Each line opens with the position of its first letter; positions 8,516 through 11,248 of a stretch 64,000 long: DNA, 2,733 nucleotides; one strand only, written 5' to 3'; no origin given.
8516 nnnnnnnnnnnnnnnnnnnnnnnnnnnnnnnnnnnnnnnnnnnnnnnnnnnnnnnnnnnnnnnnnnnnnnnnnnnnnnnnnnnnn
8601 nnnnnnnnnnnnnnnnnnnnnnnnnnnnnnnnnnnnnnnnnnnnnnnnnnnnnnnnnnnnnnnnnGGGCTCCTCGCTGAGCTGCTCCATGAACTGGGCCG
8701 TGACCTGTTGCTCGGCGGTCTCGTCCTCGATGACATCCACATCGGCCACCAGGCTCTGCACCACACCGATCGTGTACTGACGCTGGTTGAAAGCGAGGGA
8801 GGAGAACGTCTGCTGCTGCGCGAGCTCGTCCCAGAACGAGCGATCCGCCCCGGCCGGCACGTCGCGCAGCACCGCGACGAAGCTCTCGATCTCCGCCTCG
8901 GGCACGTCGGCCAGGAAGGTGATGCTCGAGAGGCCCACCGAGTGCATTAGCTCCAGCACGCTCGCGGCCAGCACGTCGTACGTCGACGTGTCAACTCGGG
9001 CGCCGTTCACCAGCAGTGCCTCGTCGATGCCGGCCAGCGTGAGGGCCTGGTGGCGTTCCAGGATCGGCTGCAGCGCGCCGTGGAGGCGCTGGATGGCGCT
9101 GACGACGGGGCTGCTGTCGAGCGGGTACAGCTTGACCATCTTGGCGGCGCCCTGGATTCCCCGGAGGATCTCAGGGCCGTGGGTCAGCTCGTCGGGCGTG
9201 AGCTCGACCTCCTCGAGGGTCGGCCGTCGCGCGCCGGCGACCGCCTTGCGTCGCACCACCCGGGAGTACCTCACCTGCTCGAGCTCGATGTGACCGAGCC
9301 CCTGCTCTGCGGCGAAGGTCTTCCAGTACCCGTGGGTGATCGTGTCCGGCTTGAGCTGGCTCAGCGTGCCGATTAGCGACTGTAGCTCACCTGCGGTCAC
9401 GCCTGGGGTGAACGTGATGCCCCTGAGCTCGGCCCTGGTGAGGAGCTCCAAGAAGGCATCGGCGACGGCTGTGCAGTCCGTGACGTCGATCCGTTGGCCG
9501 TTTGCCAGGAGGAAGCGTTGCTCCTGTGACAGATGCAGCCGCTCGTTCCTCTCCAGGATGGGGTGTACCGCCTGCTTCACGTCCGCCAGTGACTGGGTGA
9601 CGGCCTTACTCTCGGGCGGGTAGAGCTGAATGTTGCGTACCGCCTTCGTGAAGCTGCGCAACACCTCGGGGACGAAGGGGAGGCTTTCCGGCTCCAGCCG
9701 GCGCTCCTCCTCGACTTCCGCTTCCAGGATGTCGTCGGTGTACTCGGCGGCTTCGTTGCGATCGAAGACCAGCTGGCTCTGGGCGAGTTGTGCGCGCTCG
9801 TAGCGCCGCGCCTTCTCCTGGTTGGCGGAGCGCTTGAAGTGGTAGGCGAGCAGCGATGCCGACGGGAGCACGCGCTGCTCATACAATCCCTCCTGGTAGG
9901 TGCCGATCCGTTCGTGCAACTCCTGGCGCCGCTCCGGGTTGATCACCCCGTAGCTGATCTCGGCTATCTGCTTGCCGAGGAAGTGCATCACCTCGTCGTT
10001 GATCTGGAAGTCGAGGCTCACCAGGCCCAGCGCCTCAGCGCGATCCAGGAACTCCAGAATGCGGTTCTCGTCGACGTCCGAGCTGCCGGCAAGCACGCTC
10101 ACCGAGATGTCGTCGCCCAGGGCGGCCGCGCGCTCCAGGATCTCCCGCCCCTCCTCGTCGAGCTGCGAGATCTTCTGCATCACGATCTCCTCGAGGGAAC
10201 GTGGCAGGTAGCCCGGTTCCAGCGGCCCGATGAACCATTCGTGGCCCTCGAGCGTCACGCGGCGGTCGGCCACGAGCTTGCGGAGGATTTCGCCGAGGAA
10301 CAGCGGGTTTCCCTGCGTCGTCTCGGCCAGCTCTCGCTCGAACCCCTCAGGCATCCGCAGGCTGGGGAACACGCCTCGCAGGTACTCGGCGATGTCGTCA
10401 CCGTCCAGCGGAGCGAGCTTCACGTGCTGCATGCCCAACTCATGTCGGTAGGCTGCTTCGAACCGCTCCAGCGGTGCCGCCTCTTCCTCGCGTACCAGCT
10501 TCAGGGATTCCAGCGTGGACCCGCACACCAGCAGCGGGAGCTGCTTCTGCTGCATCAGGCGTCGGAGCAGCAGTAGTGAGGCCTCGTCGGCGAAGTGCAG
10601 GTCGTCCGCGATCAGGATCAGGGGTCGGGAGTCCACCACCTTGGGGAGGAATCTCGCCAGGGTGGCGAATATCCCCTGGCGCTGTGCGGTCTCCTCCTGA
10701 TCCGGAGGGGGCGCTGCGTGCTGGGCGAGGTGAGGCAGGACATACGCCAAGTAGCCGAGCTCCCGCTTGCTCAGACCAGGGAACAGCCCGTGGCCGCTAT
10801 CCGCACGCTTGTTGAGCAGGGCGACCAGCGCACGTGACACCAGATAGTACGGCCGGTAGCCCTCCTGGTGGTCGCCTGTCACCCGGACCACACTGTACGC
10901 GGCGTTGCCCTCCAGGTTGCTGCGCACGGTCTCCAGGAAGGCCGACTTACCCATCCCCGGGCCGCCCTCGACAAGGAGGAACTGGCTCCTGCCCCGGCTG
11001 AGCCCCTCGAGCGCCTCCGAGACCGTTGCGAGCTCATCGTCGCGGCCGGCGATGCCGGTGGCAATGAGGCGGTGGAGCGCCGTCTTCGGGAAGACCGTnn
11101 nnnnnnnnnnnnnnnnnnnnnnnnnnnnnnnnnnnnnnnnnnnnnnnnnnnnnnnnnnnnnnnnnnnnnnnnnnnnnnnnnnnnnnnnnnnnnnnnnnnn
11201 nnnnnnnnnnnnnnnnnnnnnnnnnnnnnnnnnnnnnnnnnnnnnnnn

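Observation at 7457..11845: NLR-like giant: AGDEF diguanylate-cyclase effector + STAND NTPase + HEAT-repeat sensor in one 1462-aa protein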

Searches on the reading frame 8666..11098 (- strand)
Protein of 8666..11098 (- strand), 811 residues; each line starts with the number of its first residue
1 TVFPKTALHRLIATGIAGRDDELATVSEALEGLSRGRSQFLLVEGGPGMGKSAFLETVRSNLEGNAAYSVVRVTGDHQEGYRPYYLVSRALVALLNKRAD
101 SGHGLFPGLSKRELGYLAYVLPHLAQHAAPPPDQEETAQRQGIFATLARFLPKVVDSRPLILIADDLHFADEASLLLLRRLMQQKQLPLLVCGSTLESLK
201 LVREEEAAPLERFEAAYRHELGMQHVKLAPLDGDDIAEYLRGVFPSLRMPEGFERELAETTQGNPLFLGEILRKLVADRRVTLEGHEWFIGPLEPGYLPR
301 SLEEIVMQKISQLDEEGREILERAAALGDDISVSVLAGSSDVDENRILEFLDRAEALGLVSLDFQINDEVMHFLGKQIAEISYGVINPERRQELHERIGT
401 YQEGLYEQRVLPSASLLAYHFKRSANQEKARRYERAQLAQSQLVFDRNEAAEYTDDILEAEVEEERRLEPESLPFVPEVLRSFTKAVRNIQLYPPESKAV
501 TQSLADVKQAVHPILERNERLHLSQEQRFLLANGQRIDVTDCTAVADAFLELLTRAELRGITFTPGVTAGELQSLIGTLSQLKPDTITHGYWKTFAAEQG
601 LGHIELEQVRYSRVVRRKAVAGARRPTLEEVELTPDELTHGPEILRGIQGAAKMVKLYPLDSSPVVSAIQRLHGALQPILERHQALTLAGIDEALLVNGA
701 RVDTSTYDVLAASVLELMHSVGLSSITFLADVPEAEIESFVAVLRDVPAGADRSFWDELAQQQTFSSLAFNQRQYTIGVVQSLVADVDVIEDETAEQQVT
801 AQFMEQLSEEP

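Call 85: search_dna_similar(query=window:8666-11098:-, collection=plasmids, mode=protein, max_evalue=0.001, max_rows=15)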
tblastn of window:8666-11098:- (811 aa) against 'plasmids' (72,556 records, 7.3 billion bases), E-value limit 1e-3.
Records with a match: 209; places in all: 284; records where one place covers at least 80% of the query: 0.
Best place of each record, by identity: <60% 209.
By first word of the organism name: Sinorhizobium 74; Rhizobium 31; Streptomyces 19; Cupriavidus 12; Rhodococcus 9; Nostoc 9; Microvirga 5; Burkholderia 5; Phyllobacterium 4; Caballeronia 4; and 27 more.
By predicted mobility (MOB-suite, as given by PLSDB): non-mobilizable 93; conjugative 74; mobilizable 42.
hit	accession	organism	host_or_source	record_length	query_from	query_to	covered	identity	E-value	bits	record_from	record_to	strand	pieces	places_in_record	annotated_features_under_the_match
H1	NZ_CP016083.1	Streptomyces sp. SAT1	Adenophora trachelioides Maxim.,single ...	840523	16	436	52%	28.3%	2e-5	56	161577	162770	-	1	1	AAA family ATPase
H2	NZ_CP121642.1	Rhizobium sp. CC1099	Onobrychis viciifolia,cell culture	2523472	5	433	53%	25.1%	1e-13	83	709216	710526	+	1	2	none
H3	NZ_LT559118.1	Nonomuraea gerenzanensis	-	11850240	18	451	54%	24.7%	5e-8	65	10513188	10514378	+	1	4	none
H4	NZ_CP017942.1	Phyllobacterium zundukense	Oxytropis triphylla,cell culture,root ...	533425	18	450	53%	24.7%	2e-12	79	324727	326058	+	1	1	adenylate/guanylate cyclase domain-containing protein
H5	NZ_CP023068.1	Sinorhizobium sojae CCBAU 05684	G.max,nodule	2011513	7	433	53%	25.1%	1e-11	77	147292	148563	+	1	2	record has no annotation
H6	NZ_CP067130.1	Paracoccus seriniphilus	cell culture,washing water of Bugula ...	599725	18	433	51%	25.7%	1e-10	73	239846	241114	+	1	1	AAA family ATPase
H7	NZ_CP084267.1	Caballeronia sp. Lep1P3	Leptoglossus zonatus,Cell culture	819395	18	451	54%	24.5%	6e-9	68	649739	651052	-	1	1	AAA family ATPase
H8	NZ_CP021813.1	Sinorhizobium meliloti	Medicago truncatula,Single Cell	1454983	7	433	53%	24.6%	5e-11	75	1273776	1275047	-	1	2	none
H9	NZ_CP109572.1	Streptomyces anthocyanicus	-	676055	11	436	53%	24.7%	5e-4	52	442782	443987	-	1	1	AAA family ATPase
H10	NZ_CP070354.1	Ensifer sp. PDNC004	cell culture,Plastic debris in ...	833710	13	433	52%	24.9%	9e-7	61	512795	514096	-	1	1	adenylate/guanylate cyclase domain-containing protein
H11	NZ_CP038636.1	Cupriavidus oxalaticus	whole organism,sewage sludge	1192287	5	433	53%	24.4%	3e-13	82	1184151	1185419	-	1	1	none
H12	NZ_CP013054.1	Sinorhizobium americanum CCGM7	Phaseolus vulgaris,root nodules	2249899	7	433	53%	24.5%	1e-12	79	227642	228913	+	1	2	none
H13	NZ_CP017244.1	Rhizobium etli 8C-3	Phaseolus vulgaris,cell culture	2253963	7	424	52%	24.9%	6e-8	64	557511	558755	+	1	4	record has no annotation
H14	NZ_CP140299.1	Sinorhizobium kummerowiae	Kummerowia stipulacea,Pure culture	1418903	7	433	53%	24.4%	1e-10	73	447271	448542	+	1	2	none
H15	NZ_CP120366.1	Sinorhizobium kummerowiae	Kummerowia stipulacea,Pure culture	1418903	7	433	53%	24.4%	1e-10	73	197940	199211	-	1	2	none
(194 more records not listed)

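Call 86: search_dna_similar(query=window:8666-11098:-, collection=phages, mode=protein, max_evalue=0.001, max_rows=10)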
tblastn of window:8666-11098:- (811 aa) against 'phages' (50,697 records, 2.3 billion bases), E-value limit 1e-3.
No match.

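Call 87: get_annotated_region(hit=H4, flank=3000)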
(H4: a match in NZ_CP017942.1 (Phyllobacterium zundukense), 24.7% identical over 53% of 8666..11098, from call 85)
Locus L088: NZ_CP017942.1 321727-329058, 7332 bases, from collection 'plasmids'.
description: Phyllobacterium zundukense strain Tri-48 plasmid unnamed3, complete sequence
organism: Phyllobacterium zundukense (NCBI taxid 1867719)
taxonomy: Bacteria; Pseudomonadota; Alphaproteobacteria; Hyphomicrobiales; Phyllobacteriaceae; Phyllobacterium; Phyllobacterium zundukense
host: -; source: Oxytropis triphylla,cell culture,root nodule; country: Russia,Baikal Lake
typing (MOB-suite, as given by PLSDB): non-mobilizable
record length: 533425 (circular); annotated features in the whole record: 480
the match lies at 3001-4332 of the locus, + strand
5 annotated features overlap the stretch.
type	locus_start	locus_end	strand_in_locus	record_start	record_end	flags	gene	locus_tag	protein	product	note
CDS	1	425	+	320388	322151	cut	-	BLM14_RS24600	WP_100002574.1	ABC transporter ATP-binding protein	-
CDS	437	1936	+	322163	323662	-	-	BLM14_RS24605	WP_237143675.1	ABC transporter substrate-binding protein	-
CDS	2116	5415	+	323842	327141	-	-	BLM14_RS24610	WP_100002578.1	adenylate/guanylate cyclase domain-containing protein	GO:0009190 - cyclic nucleotide biosynthetic process [Evidence IEA]; GO:0035556 - intracellular signal transduction ...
CDS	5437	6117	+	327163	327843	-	-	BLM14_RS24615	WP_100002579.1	peroxiredoxin-like family protein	-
CDS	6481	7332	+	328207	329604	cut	-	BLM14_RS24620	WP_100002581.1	hypothetical protein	-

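Call 88: search_protein_families(library=pfam, proteins=[L088:2116-5415:+], max_evalue=0.001)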
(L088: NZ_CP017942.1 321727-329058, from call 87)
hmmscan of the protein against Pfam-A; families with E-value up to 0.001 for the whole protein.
L088:2116-5415:+ (1099 aa): 10 families
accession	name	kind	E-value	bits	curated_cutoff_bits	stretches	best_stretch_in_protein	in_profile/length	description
PF00211.25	Guanylate_cyc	-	2.4e-24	86.4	21.9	1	93-264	7-174/183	Adenylate and Guanylate cyclase catalytic domain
PF13191.12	AAA_16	-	1.5e-22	81.3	32.6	1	293-484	1-165/167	AAA ATPase domain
PF13424.12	TPR_12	-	6.9e-21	74.7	30.1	2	766-832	8-76/77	Tetratricopeptide repeat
PF12773.13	DZR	-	1.7e-09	38.1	27.3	1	3-46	1-45/45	Double zinc ribbon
PF13401.12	AAA_22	-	8.2e-08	33.1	27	1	315-477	4-110/130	AAA domain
PF07719.23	TPR_2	-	1.5e-07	31.4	27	0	1016-1041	5-30/34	Tetratricopeptide repeat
PF13181.12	TPR_8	-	1.6e-07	31.4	25.7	0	891-921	1-31/34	Tetratricopeptide repeat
PF13240.11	Zn_Ribbon_1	-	7.3e-07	29.2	25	0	3-23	2-22/23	zinc-ribbon domain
PF17874.7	TPR_MalT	-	7.1e-06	26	45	0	1013-1083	123-192/336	MalT-like TPR region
PF00515.34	TPR_1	-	0.0001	22.4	27.8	0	1018-1041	7-30/34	Tetratricopeptide repeat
